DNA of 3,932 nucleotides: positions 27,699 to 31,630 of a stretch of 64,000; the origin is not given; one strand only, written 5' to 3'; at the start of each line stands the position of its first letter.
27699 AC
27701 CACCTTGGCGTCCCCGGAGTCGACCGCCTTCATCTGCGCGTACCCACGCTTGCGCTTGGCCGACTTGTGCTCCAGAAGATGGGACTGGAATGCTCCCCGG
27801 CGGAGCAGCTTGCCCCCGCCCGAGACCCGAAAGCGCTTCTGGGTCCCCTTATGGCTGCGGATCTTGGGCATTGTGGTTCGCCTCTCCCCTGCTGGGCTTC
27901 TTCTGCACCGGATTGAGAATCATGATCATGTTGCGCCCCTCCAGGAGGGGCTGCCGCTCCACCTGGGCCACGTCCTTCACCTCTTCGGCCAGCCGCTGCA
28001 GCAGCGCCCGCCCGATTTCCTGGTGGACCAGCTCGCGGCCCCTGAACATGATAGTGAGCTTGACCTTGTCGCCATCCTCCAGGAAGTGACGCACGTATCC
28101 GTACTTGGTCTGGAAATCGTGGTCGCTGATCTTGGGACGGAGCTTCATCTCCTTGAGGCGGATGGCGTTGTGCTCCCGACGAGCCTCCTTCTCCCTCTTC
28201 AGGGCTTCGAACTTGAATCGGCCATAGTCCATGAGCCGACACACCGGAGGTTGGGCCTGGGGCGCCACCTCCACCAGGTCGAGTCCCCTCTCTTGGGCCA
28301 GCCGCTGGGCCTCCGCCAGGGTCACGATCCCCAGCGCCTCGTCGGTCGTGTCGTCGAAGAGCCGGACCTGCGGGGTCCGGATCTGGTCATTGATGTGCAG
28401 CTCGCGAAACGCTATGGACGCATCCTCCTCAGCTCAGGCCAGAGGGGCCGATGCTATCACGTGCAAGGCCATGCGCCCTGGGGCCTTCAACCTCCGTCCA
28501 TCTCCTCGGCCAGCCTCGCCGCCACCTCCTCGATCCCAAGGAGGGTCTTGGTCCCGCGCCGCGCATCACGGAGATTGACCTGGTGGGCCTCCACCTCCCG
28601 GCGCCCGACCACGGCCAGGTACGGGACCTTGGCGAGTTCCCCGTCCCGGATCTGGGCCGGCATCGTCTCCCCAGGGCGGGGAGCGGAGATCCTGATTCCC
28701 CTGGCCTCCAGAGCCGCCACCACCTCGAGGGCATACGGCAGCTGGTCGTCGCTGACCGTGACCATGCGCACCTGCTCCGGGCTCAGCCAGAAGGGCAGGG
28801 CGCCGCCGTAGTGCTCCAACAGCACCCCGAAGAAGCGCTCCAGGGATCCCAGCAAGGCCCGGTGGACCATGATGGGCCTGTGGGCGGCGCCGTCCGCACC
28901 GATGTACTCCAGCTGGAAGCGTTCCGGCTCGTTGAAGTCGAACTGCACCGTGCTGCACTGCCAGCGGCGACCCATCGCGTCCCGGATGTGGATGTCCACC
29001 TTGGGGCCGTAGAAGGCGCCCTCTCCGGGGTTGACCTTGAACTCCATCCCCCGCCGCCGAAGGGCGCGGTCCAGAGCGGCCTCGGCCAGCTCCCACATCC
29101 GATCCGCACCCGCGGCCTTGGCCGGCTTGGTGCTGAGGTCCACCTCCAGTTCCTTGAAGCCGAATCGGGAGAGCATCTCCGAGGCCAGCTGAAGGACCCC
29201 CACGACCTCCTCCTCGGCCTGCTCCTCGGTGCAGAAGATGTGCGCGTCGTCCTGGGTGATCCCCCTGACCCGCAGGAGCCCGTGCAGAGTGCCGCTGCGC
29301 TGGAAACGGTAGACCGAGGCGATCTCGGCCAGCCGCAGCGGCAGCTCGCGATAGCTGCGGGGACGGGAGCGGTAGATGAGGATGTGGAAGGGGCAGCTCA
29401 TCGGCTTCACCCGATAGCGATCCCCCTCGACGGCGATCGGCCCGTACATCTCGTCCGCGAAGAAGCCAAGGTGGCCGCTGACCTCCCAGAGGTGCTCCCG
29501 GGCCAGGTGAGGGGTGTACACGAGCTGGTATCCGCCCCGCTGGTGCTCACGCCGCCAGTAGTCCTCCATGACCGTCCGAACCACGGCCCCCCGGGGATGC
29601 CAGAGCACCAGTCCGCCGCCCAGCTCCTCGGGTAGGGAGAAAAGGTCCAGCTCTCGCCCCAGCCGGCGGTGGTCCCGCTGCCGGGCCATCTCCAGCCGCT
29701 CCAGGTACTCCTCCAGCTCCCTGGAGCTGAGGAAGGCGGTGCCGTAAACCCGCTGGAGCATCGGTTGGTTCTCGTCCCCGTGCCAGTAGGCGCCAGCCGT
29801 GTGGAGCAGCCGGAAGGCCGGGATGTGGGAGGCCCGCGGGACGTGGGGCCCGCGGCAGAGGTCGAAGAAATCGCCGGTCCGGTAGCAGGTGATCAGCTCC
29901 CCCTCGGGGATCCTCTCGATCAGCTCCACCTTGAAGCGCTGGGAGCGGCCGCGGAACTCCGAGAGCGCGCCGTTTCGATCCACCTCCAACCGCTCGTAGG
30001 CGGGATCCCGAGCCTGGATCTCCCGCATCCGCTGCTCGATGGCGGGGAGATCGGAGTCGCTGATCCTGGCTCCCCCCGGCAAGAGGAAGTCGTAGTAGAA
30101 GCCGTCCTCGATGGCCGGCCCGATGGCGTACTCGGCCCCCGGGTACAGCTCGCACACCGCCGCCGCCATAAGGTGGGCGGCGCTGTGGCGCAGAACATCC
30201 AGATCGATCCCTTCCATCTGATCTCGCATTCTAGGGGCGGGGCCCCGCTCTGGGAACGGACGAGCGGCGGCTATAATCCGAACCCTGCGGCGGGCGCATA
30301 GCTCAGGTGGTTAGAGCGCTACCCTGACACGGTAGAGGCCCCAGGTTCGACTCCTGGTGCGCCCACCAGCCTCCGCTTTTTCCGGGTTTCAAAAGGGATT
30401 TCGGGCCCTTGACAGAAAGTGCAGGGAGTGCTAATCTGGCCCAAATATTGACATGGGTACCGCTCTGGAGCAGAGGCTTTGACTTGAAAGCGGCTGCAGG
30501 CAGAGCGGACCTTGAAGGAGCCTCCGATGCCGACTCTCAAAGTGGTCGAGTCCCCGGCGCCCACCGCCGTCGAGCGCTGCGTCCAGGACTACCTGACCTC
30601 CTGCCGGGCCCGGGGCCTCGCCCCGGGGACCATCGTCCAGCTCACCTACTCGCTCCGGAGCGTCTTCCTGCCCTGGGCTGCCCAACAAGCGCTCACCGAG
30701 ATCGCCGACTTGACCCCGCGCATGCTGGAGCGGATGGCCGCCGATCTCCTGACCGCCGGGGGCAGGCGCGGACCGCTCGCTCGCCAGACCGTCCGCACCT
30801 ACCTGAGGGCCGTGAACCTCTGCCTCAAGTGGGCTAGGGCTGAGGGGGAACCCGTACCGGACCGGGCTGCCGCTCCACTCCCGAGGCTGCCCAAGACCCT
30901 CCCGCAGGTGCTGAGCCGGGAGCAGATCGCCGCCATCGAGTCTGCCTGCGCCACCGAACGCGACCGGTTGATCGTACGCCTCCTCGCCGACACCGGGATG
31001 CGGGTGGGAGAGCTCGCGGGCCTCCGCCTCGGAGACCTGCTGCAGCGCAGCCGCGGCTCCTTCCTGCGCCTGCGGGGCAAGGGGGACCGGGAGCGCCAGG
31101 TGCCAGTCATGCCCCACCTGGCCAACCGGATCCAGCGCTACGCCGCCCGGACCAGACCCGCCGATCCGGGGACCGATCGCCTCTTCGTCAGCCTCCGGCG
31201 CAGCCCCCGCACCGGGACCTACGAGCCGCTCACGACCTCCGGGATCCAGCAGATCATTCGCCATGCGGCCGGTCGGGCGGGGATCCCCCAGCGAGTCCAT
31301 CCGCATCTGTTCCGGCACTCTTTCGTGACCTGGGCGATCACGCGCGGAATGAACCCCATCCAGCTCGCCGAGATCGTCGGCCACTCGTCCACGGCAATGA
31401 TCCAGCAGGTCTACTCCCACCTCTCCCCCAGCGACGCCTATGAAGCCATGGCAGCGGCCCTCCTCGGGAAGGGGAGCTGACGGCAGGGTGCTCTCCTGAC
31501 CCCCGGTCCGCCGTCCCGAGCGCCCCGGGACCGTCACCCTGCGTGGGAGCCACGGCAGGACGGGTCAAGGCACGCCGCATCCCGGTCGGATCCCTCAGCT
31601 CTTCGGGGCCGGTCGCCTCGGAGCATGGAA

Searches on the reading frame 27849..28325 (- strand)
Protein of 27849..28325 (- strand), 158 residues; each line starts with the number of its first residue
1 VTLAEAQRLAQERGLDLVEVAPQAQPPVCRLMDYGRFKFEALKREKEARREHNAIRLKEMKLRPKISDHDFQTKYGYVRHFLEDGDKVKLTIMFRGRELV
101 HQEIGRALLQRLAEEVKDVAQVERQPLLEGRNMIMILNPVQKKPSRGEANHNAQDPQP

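Call 11: search_protein_families(library=pfam, proteins=[window:27849-28325:-], max_evalue=0.01)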
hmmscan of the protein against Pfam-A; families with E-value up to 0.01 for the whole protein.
window:27849-28325:- (158 aa): 2 families
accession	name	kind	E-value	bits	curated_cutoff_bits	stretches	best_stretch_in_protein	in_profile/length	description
PF00707.27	IF3_C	-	7.8e-36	122.3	34.8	1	55-139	1-85/86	Translation initiation factor IF-3, C-terminal domain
PF05198.21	IF3_N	-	2.6e-20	72.8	26.9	1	1-48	23-70/70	Translation initiation factor IF-3, N-terminal domain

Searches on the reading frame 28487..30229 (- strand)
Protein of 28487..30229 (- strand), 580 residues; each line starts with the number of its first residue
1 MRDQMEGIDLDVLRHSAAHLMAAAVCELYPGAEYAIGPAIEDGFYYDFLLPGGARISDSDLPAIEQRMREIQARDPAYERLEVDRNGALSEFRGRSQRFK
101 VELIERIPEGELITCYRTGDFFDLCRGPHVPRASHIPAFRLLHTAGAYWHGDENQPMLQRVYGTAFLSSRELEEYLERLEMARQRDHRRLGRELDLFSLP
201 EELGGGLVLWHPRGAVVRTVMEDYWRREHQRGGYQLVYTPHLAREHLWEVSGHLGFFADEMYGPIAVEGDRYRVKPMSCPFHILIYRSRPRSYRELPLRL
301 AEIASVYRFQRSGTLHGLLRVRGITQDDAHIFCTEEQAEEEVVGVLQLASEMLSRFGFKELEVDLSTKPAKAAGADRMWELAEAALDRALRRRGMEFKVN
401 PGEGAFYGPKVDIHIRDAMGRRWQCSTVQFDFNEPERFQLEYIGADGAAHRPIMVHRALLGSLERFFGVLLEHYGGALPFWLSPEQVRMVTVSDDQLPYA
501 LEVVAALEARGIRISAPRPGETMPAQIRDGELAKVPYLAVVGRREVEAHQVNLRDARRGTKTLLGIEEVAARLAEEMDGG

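Call 10: search_protein_families(library=pfam, proteins=[window:28487-30229:-], max_evalue=0.01)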
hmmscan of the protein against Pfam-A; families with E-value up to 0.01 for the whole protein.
window:28487-30229:- (580 aa): 3 families
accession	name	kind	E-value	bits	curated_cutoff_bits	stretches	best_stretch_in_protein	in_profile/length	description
PF00587.30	tRNA-synt_2b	-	2.7e-43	148.5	29.3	1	269-474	8-179/179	tRNA synthetase class II core domain (G, H, P, S and T)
PF03129.25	HGTP_anticodon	-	1.8e-14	54.1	21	1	486-575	1-93/94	Anticodon binding domain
PF07973.19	tRNA_SAD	-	5.1e-13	49.2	24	1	113-162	1-44/44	Threonyl and Alanyl tRNA synthetase second additional domain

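Call 97: find_homologous_proteins(query=window:28487-30229:-, max_evalue=1e-100)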
Query window:28487-30229:- (580 aa): 7999 proteins with E <= 1e-100 among 8000 candidates; the best 120 are listed.
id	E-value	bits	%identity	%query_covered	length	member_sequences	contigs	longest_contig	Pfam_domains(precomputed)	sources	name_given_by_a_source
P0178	0.0e+0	1238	94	99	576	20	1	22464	PF03129.26,PF00587.31,PF07973.20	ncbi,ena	-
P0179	0.0e+0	1235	93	100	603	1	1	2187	PF03129.26,PF00587.31,PF07973.20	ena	-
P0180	0.0e+0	1224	93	99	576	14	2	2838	PF03129.26,PF00587.31,PF07973.20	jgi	jgi:threonyl-tRNA synthetase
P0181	0.0e+0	1136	86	99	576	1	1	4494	PF03129.26,PF00587.31,PF07973.20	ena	-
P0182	0.0e+0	1076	82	98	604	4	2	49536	PF03129.26,PF00587.31,PF07973.20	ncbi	-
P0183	0.0e+0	1027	78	98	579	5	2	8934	PF03129.26,PF00587.31,PF07973.20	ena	-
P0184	0.0e+0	1019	76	98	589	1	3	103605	PF03129.26,PF00587.31,PF07973.20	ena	-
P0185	0.0e+0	1019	76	98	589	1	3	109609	PF03129.26,PF00587.31,PF07973.20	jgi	-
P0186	0.0e+0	1019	76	98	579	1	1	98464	PF03129.26,PF00587.31,PF07973.20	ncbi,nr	ncbi:MAG TPA: threonine--tRNA ligase [Candidatus Dormibacteraeota bacterium]|nr:threonine--tRNA liga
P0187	0.0e+0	1018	76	98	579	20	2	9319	PF03129.26,PF00587.31,PF07973.20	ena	-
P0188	0.0e+0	1017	78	98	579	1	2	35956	PF03129.26,PF00587.31,PF07973.20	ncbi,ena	-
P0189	0.0e+0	1015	76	98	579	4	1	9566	PF03129.26,PF00587.31,PF07973.20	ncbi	-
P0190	0.0e+0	1014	78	98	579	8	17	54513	PF03129.26,PF00587.31,PF07973.20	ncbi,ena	ncbi:MAG: threonine--tRNA ligase [Candidatus Dormibacteria bacterium]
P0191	0.0e+0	1013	77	98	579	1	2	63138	PF03129.26,PF00587.31,PF07973.20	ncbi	ncbi:MAG: threonine--tRNA ligase [Candidatus Dormibacteria bacterium]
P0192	0.0e+0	1013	76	98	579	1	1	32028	PF03129.26,PF00587.31,PF07973.20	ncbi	ncbi:MAG: threonine--tRNA ligase [Candidatus Dormibacteria bacterium]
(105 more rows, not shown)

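Call 98: find_encoding_contigs(protein=P0182, flank=8000, max_places=2)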
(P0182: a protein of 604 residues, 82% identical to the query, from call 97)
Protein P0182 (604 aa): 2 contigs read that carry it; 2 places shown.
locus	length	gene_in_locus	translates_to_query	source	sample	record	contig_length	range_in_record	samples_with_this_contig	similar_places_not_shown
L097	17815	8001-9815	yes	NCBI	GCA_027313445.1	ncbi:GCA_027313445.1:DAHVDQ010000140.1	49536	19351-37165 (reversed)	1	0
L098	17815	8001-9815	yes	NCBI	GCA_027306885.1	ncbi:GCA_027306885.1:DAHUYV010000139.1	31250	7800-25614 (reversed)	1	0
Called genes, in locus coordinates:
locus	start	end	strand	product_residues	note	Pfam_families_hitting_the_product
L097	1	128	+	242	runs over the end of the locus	PF01479:S4 (weak), PF00849:PseudoU_synth_2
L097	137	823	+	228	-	PF01202:SKI (faint), PF02224:Cytidylate_kin, PF13189:Cytidylate_kin2, PF13207:AAA_17 (faint)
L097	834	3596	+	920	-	PF00929:RNase_T, PF00270:DEAD (weak), PF04851:ResIII (weak), PF13307:Helicase_C_2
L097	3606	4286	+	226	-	PF00590:TP_methylase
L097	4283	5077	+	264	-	PF01026:TatD_DNase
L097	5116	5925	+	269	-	PF00398:RrnaAD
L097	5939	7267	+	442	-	PF05977:MFS_3 (weak), PF07690:MFS_1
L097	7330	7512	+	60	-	-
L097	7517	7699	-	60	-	-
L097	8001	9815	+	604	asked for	PF07973:tRNA_SAD, PF00587:tRNA-synt_2b, PF03129:HGTP_anticodon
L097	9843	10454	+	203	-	PF05198:IF3_N, PF00707:IF3_C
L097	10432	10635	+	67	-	PF01632:Ribosomal_L35p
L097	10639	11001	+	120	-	PF00453:Ribosomal_L20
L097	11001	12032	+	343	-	PF02912:Phe_tRNA-synt_N, PF01409:tRNA-synt_2d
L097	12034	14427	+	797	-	PF01588:tRNA_bind, PF03483:B3_4, PF03484:B5, PF17759:tRNA_synthFbeta, PF03147:FDX-ACB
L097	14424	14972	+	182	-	PF02245:Pur_DNA_glyco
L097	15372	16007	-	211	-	-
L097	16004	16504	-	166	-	PF00581:Rhodanese (weak)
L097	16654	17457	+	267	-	PF00392:GntR, PF07702:UTRA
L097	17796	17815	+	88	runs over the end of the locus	-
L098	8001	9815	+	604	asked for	PF07973:tRNA_SAD, PF00587:tRNA-synt_2b, PF03129:HGTP_anticodon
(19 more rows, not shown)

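Call 99: find_encoding_contigs(protein=P0178, flank=10000, max_places=2)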
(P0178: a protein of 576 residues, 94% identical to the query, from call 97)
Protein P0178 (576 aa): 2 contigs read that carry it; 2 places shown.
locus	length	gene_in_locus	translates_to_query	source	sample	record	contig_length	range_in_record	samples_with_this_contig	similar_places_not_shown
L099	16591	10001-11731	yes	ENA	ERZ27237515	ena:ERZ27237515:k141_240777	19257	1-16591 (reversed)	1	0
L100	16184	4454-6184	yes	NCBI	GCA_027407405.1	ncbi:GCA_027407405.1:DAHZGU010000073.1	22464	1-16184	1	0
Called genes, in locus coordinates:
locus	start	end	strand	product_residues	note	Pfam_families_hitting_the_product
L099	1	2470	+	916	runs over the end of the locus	PF00929:RNase_T, PF04851:ResIII (faint), PF00270:DEAD (faint), PF13307:Helicase_C_2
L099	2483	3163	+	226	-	PF00590:TP_methylase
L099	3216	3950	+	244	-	PF01026:TatD_DNase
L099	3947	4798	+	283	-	PF00398:RrnaAD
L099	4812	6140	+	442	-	PF05977:MFS_3, PF07690:MFS_1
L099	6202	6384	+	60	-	-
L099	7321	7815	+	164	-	PF00583:Acetyltransf_1 (weak), PF13302:Acetyltransf_3, PF13523:Acetyltransf_8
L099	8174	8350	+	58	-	-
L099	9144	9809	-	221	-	PF11716:MDMPI_N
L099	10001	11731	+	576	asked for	PF07973:tRNA_SAD, PF00587:tRNA-synt_2b, PF03129:HGTP_anticodon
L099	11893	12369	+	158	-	PF05198:IF3_N, PF00707:IF3_C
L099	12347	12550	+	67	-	PF01632:Ribosomal_L35p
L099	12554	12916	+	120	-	PF00453:Ribosomal_L20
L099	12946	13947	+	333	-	PF02912:Phe_tRNA-synt_N, PF01409:tRNA-synt_2d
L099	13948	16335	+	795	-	PF01588:tRNA_bind, PF03483:B3_4, PF03484:B5, PF17759:tRNA_synthFbeta, PF03147:FDX-ACB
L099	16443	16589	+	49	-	?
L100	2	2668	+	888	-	?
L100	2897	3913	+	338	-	PF00990:GGDEF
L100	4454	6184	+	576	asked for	PF07973:tRNA_SAD, PF00587:tRNA-synt_2b, PF03129:HGTP_anticodon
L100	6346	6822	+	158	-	PF05198:IF3_N, PF00707:IF3_C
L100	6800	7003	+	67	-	PF01632:Ribosomal_L35p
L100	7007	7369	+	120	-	PF00453:Ribosomal_L20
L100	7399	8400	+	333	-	PF02912:Phe_tRNA-synt_N, PF01409:tRNA-synt_2d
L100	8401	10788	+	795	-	PF01588:tRNA_bind, PF03483:B3_4, PF03484:B5, PF17759:tRNA_synthFbeta, PF03147:FDX-ACB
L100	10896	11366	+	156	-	PF02245:Pur_DNA_glyco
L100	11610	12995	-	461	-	PF00753:Lactamase_B (faint), PF00581:Rhodanese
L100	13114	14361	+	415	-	PF00579:tRNA-synt_1b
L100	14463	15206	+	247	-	PF20772:TACO1_YebC_N, PF01709:Transcrip_reg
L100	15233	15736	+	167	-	PF02075:RuvC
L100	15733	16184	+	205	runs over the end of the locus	PF01330:RuvA_N, PF14520:HHH_5, PF07499:RuvA_C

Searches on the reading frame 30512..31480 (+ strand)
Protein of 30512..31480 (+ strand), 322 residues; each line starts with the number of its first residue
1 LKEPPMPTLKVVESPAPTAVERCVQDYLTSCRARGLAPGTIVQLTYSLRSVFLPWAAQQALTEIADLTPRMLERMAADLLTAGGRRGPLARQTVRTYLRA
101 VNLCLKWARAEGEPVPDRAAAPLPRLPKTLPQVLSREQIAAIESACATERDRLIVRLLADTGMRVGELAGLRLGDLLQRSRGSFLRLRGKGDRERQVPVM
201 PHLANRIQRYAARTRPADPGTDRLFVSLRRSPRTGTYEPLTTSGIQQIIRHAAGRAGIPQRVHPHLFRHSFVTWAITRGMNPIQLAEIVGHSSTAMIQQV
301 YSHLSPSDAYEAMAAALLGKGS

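Call 10: search_protein_families(library=pfam, proteins=[window:30512-31480:+], max_evalue=0.01)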
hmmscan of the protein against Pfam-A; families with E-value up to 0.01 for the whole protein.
window:30512-31480:+ (322 aa): 2 families
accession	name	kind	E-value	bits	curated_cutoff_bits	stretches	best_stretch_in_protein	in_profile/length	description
PF00589.27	Phage_integrase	-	1.9e-31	109.6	27.1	1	134-305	3-169/172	Phage integrase family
PF02899.23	Phage_int_SAM_1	-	0.0011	19.6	22.3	1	33-112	11-83/83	Phage integrase, N-terminal SAM-like domain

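Call 39: search_protein_families(library=ncbifam, proteins=[window:30512-31480:+], max_evalue=0.01)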
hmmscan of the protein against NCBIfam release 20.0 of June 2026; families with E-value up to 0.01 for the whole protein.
window:30512-31480:+ (322 aa): 11 families
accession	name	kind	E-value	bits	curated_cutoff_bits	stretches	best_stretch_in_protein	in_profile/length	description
NF040815.2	recomb_XerA_Arch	equivalog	6.2e-43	147.3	220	1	26-308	2-258/263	site-specific tyrosine recombinase/integron integrase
TIGR02224.1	recomb_XerC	equivalog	2.5e-33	115.7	335.15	1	33-306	10-279/295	tyrosine recombinase XerC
TIGR02225.1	recomb_XerD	equivalog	1.1e-31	110.3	329.6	1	28-307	4-277/290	site-specific tyrosine recombinase XerD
NF001399.0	PRK00283.1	subfamily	3.9e-30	105.1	279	1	23-306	8-285/300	tyrosine recombinase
NF002331.0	PRK01287.1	subfamily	4.6e-27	94.9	371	1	11-305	17-313/365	site-specific tyrosine recombinase XerC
TIGR02249.1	integrase_gron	subfamily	4.3e-20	72.3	265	2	124-215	92-181/315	integron integrase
NF003462.0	PRK05084.1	equivalog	8.8e-17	60.9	267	1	147-313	193-353/360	tyrosine recombinase XerS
NF011946.0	PRK15417.1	equivalog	5.4e-11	42.2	435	2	123-215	106-196/337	integron integrase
NF007371.0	PRK09871.1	subfamily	1.1e-06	28.3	222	1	140-292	17-163/198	tyrosine-type DNA invertase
NF007370.0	PRK09870.1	subfamily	2.8e-06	27.1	221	1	141-292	24-168/200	tyrosine-type DNA invertase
NF041502.1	integrase_1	equivalog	0.00051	18.9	350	0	246-306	303-362/484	site-specific integrase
